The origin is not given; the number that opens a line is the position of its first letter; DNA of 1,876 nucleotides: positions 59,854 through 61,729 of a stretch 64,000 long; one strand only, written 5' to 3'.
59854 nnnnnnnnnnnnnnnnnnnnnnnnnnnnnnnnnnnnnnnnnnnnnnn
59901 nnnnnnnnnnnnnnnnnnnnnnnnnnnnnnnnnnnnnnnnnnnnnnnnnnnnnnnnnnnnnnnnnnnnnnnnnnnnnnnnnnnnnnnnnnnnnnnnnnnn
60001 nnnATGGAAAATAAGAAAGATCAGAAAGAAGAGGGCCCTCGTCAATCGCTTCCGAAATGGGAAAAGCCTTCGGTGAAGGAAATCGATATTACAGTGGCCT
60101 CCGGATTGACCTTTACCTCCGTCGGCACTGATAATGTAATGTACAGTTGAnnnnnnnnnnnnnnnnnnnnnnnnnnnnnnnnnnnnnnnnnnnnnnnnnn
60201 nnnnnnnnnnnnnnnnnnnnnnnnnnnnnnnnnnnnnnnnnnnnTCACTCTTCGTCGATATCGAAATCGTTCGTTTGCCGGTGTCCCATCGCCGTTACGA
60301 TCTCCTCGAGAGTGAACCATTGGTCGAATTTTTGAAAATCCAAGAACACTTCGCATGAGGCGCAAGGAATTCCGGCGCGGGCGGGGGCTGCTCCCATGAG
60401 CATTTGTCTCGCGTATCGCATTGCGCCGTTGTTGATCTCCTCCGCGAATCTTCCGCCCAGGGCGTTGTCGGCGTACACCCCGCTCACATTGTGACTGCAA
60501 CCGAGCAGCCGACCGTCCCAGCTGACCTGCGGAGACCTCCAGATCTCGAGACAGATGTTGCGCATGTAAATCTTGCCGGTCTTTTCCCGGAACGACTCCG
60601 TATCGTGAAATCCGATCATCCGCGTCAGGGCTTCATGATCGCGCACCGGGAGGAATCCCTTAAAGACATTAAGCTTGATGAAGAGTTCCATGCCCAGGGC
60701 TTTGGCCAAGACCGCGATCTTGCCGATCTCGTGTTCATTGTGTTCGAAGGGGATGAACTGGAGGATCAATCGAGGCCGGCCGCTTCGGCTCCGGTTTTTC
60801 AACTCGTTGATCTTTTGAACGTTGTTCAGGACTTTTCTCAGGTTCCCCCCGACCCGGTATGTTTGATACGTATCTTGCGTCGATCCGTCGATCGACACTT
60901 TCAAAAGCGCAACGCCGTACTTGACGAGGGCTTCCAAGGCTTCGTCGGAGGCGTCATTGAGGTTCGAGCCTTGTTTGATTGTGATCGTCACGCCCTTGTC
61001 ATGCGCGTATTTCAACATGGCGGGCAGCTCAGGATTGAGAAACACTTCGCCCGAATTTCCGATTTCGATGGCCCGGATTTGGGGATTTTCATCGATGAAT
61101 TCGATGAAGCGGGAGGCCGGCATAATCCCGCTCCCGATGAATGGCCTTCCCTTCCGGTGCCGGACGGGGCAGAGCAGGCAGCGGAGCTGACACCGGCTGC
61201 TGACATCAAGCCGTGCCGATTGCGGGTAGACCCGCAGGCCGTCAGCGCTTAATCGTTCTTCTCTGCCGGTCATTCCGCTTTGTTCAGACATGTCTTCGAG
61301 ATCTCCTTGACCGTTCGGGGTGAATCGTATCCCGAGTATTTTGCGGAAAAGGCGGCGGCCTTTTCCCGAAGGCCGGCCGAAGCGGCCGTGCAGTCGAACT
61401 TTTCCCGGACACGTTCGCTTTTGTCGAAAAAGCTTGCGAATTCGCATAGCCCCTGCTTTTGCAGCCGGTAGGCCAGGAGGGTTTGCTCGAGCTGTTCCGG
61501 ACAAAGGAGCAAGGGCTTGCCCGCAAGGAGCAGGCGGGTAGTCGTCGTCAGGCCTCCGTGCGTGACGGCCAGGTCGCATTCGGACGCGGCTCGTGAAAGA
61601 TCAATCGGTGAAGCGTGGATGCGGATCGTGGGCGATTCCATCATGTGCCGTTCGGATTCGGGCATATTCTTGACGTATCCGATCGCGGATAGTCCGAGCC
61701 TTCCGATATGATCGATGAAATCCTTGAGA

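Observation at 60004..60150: Unlisted 48-codon ORF: a precursor peptide with a PqqA/lasso-type leader that fits neither class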

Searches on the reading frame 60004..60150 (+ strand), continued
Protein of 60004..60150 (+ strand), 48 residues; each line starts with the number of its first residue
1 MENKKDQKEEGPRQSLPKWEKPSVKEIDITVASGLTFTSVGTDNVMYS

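Call 65: find_encoding_contigs(protein=P0131, flank=10000, max_places=2)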
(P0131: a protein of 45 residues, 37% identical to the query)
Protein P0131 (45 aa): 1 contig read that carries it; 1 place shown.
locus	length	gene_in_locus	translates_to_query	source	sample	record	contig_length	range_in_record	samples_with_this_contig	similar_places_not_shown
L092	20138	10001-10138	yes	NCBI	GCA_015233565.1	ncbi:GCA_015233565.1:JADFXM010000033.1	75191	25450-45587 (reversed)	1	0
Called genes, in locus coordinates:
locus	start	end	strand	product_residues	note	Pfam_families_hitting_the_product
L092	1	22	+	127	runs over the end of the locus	-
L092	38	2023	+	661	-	PF25390:WD40_RLD, PF00415:RCC1, PF13540:RCC1_2, PF00415:RCC1, PF13540:RCC1_2, PF00415:RCC1, PF25390:WD40_RLD, PF25384:Alsin_RLD, +4 more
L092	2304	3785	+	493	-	-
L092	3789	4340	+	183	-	-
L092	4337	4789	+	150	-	-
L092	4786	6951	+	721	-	PF03958:Secretin_N, PF00263:Secretin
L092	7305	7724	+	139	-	PF07963:N_methyl (weak)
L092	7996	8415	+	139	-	PF07963:N_methyl (weak)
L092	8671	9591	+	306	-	-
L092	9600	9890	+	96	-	PF05402:PqqD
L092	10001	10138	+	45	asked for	-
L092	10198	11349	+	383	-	-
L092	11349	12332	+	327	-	-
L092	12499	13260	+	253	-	-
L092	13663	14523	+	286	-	PF03437:BtpA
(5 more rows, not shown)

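Call 70: search_protein_families(library=ncbifam, proteins=[L001:5299-7215:-, L005:1658-2197:-, L007:5250-5714:-, L007:2149-3402:-, L007:11028-12026:+, L001:4483-5229:-], max_evalue=0.001)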
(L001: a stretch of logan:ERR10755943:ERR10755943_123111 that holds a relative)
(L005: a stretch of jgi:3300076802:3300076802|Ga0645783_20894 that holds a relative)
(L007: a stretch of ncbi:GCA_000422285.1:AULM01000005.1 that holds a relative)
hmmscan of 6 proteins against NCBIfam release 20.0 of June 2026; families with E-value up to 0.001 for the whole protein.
L001:5299-7215:- (638 aa): 6 families
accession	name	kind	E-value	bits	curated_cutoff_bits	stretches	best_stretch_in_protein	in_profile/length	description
NF033535.1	lass_lactam_cya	exception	1.4e-109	367.5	525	2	1-428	1-415/668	lasso peptide isopeptide bond-forming cyclase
TIGR01536.1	asn_synth_AEB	equivalog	3.4e-48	164.9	267.1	2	3-381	2-362/517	asparagine synthase (glutamine-hydrolyzing)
TIGR03104.1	trio_amidotrans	equivalog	1.1e-41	142.8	570.1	1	1-365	1-357/589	N-acetylglutaminylglutamine amidotransferase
TIGR03108.1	eps_aminotran_1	hypoth_equivalog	6.4e-38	130.8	816.9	1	1-289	1-288/628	XrtA/PEP-CTERM system amidotransferase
NF006949.0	PRK09431.1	equivalog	3.5e-24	85.2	499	1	1-288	1-256/554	asparagine synthase B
NF033561.1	macrolact_Ik_Al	subfamily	5.5e-14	51.7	300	1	124-297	82-248/561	albusnodin/ikarugamycin family macrolactam cyclase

L005:1658-2197:- (179 aa): 1 family
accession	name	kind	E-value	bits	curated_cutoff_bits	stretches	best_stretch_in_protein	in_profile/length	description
NF033537.1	lasso_biosyn_B2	equivalog_domain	4.3e-27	95.1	33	1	52-178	5-132/132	lasso peptide biosynthesis B2 protein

L007:5250-5714:- (154 aa): 1 family
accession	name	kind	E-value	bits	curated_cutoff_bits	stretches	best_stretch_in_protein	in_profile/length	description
NF033537.1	lasso_biosyn_B2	equivalog_domain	2e-29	102.6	33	1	19-147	3-132/132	lasso peptide biosynthesis B2 protein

L007:2149-3402:- (417 aa): 0 families

L007:11028-12026:+ (332 aa): 19 families
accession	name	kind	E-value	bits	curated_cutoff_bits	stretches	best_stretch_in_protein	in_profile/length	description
TIGR04317.1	W_rSAM_matur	equivalog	3.1e-17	62.7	380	1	15-203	7-190/349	tungsten cofactor oxidoreductase radical SAM maturase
TIGR04311.1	rSAM_Geo_metal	subfamily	1.4e-12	47.4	400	1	11-180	2-170/423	radical SAM/SPASM family putative metalloenzyme maturase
TIGR04321.1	spiroSPASM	subfamily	6.6e-11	41.5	250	1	4-193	223-414/510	spiro-SPASM protein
NF033640.1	N_Twi_rSAM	subfamily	2.7e-07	30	170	1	52-154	165-270/398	twitch domain-containing radical SAM protein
TIGR04054.1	rSAM_NirJ1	equivalog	3.6e-07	29.1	650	1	16-185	40-198/387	putative heme d1 biosynthesis radical SAM protein NirJ1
NF001199.0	PRK00164.2-1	equivalog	3.9e-07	29.5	231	1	14-152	14-148/308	GTP 3',8-cyclase MoaA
NF050035.1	rSAM_WgK_link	exception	1e-06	28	650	1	11-199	8-186/367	radical SAM/SPASM peptide maturase WgkB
TIGR02109.1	PQQ_syn_pqqE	equivalog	1.8e-06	27.1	381.35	1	16-189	11-174/358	pyrroloquinoline quinone biosynthesis protein PqqE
TIGR04250.1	SCM_rSAM_ScmE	equivalog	4.7e-06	25.7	400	1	15-150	6-138/358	SynChlorMet cassette radical SAM/SPASM protein ScmE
TIGR02668.1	moaA_archaeal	equivalog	7.7e-06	25.1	325.25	1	14-149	12-143/303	GTP 3',8-cyclase MoaA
NF038332.1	rSAM_rare_HxsC4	exception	1.1e-05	24.8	500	1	16-154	18-155/335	radical SAM protein HxsC4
TIGR02666.1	moaA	equivalog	2e-05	23.7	284.05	1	15-152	13-153/336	GTP 3',8-cyclase MoaA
NF049973.1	radical_Rv1681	equivalog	2.8e-05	23.2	380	1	65-148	122-205/326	Rv1681 family radical SAM protein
NF045574.1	sacti_mat_StsB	exception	5.3e-05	22.2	625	1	67-151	148-230/466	StsB family radical SAM/SPASM domain sactipeptide maturase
TIGR03961.1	rSAM_PTO1314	hypoth_equivalog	6.6e-05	22.4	306.05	1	20-196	31-190/332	PTO1314 family radical SAM protein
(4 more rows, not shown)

L001:4483-5229:- (248 aa): 0 families

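Call 78: predict_structure(alignment_id=A1)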
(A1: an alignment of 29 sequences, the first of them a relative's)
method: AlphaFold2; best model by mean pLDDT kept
length: 342 residues; sequences in the alignment: 29
mean_pLDDT: 89.9   pTM: 0.89
mean pLDDT of the five models: 89.9, 89.3, 89.2, 88.8, 86.8
residues with pLDDT >= 90: 260; 70-90: 52; 50-70: 13; < 50: 17
segments of 3 or more residues with pLDDT < 50: 1-4, 40-43, 334-342
pLDDT, mean of each block of 10 residues (from residue 1): 66 95 90 69 68 98 96 84 98 96 92 98 95 94 96 98 96 94 95 95 85 90 92 92 95 93 90 95 98 96 91 95 91 46 34
secondary structure, 60 per line:
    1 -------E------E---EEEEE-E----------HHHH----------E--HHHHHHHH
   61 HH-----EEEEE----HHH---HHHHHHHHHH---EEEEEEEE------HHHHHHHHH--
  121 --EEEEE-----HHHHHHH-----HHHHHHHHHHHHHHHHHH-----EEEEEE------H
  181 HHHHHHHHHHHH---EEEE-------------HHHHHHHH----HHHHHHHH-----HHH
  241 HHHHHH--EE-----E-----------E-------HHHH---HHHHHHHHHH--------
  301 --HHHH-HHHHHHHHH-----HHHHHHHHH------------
elements in order: E19-23 H36-39 H53-62 E68-72 H83-92 E96-103 H110-118 E123-127 H133-139 H145-162 E168-173 H180-192 E196-199 H213-220 H225-232 H238-246 H276-279 H283-292 H303-306 H308-316 H322-330

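Call 80: fold_search(model_id=the predicted structure, library=pdb)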
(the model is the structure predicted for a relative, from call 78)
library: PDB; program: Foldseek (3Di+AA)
matches with E <= 10: 1569; with E <= 0.001: 75
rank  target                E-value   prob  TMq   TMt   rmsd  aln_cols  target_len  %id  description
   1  7vob                  1.7e-10  1.00  0.55  0.57   7.5       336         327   13  The crystal structure of a Radical SAM Enzyme BlsE involved in the Biosynthesis of Blasticidin S (released 2022-05-04)
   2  5v1s_B                3.2e-10  1.00  0.60  0.49   6.5       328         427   11  Crystal structure of Streptococcus suis SuiB bound to S-adenosylmethionine (released 2017-08-30)
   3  5v1t_A                4.0e-10  1.00  0.61  0.48   6.9       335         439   11  Crystal structure of Streptococcus suis SuiB bound to precursor peptide SuiA (released 2017-08-30)
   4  5v1s_A                6.1e-10  1.00  0.60  0.49   6.4       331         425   11  Crystal structure of Streptococcus suis SuiB bound to S-adenosylmethionine (released 2017-08-30)
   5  5v1q_A                8.8e-10  1.00  0.61  0.50   6.2       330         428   12  Crystal structure of Streptococcus suis SuiB (released 2017-08-30)
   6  5v1q_B                2.9e-09  1.00  0.61  0.49   6.6       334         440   11  Crystal structure of Streptococcus suis SuiB (released 2017-08-30)
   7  8hzv_B                3.1e-09  1.00  0.57  0.43   7.4       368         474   16  The crystal structure of a Radical SAM Enzyme DesII (released 2024-07-10)
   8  8hzv_A                3.5e-09  1.00  0.60  0.44   8.4       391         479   16  The crystal structure of a Radical SAM Enzyme DesII (released 2024-07-10)
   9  8hzv_C                4.7e-09  1.00  0.59  0.44   7.6       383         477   16  The crystal structure of a Radical SAM Enzyme DesII (released 2024-07-10)
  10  8hzy_A                4.7e-09  1.00  0.57  0.43   8.1       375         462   17  The crystal structure of a Radical SAM Enzyme DesII (released 2024-07-10)
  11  6efn                  8.7e-09  1.00  0.56  0.50   7.3       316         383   16  Structure of a RiPP maturase, SkfB (released 2018-10-24)
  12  8hzv_D                1.1e-08  1.00  0.56  0.42   7.5       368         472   16  The crystal structure of a Radical SAM Enzyme DesII (released 2024-07-10)
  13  8hzy_B                1.9e-08  1.00  0.51  0.40  10.3       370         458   18  The crystal structure of a Radical SAM Enzyme DesII (released 2024-07-10)
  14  5why_B                8.5e-08  1.00  0.49  0.41   7.0       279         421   15  Structural Insights into Thioether Bond Formation in the Biosynthesis of Sactipeptides (released 2017-07-26)
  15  5why_A                1.6e-07  1.00  0.58  0.49   8.6       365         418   15  Structural Insights into Thioether Bond Formation in the Biosynthesis of Sactipeptides (released 2017-07-26)
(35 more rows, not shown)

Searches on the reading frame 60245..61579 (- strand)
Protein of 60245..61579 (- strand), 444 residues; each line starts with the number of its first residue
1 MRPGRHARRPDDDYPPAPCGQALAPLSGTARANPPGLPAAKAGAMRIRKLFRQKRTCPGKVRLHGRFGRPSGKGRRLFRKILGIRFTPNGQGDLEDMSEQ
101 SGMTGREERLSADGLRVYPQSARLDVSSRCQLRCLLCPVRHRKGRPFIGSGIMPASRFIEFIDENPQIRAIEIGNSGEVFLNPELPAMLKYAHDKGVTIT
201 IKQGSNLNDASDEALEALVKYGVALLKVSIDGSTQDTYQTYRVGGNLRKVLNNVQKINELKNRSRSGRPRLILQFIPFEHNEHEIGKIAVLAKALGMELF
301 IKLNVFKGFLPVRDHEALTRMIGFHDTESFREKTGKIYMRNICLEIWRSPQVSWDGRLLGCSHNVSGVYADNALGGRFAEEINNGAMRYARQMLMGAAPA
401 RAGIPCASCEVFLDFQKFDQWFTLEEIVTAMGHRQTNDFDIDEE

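Call 3: search_protein_families(library=pfam, proteins=[window:60245-61579:-], max_evalue=0.01)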
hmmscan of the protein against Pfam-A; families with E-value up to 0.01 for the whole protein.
window:60245-61579:- (444 aa): 1 family
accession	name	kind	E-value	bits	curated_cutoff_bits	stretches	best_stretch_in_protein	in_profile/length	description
PF04055.27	Radical_SAM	-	1.1e-09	39.2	29.5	1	126-261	3-140/166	Radical SAM superfamily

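Call 4: search_protein_families(library=ncbifam, proteins=[window:60245-61579:-], max_evalue=0.01)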
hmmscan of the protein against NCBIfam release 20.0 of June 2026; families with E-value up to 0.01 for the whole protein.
window:60245-61579:- (444 aa): 21 families
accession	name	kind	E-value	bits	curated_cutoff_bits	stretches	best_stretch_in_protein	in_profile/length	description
TIGR04317.1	W_rSAM_matur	equivalog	1.9e-18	66.7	380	1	124-305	8-184/349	tungsten cofactor oxidoreductase radical SAM maturase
TIGR04311.1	rSAM_Geo_metal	subfamily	2.1e-12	46.8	400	1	118-302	1-184/423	radical SAM/SPASM family putative metalloenzyme maturase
TIGR04321.1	spiroSPASM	subfamily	2.3e-09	36.5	250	1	113-314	224-428/510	spiro-SPASM protein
TIGR04053.2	TIGR04053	equivalog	1.1e-07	31.5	395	1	126-261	14-149/366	TIGR04053 family radical SAM/SPASM domain-containing protein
NF033640.1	N_Twi_rSAM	subfamily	2.1e-07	30.4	170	1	177-262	181-270/398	twitch domain-containing radical SAM protein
TIGR04545.1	rSAM_ahbD_hemeb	equivalog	1.8e-06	27.6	500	1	125-298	5-168/339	heme b synthase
TIGR02666.1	moaA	equivalog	6.9e-06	25.3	284.05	1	122-261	12-154/336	GTP 3',8-cyclase MoaA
NF038332.1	rSAM_rare_HxsC4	exception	1.6e-05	24.2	500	1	120-262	12-155/335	radical SAM protein HxsC4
NF045702.1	rSAM_GDGT_ether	equivalog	3.1e-05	22.8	450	1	122-258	88-227/486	tetraether lipid synthase Tes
NF001199.0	PRK00164.2-1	equivalog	4.5e-05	22.7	231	1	121-259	13-147/308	GTP 3',8-cyclase MoaA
TIGR04250.1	SCM_rSAM_ScmE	equivalog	6.9e-05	21.9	400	1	119-257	2-137/358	SynChlorMet cassette radical SAM/SPASM protein ScmE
TIGR04054.1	rSAM_NirJ1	equivalog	7.9e-05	21.4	650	1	125-291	41-196/387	putative heme d1 biosynthesis radical SAM protein NirJ1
TIGR02668.1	moaA_archaeal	equivalog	0.00035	19.6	325.25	1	121-258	11-144/303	GTP 3',8-cyclase MoaA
TIGR04546.1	rSAM_ahbC_deAc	equivalog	0.00038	19.4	650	1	125-258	44-173/390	12,18-didecarboxysiroheme deacetylase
TIGR03913.1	rad_SAM_trio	equivalog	0.00042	18.8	591.75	1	116-256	15-150/477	GDL motif peptide-associated radical SAM/SPASM maturase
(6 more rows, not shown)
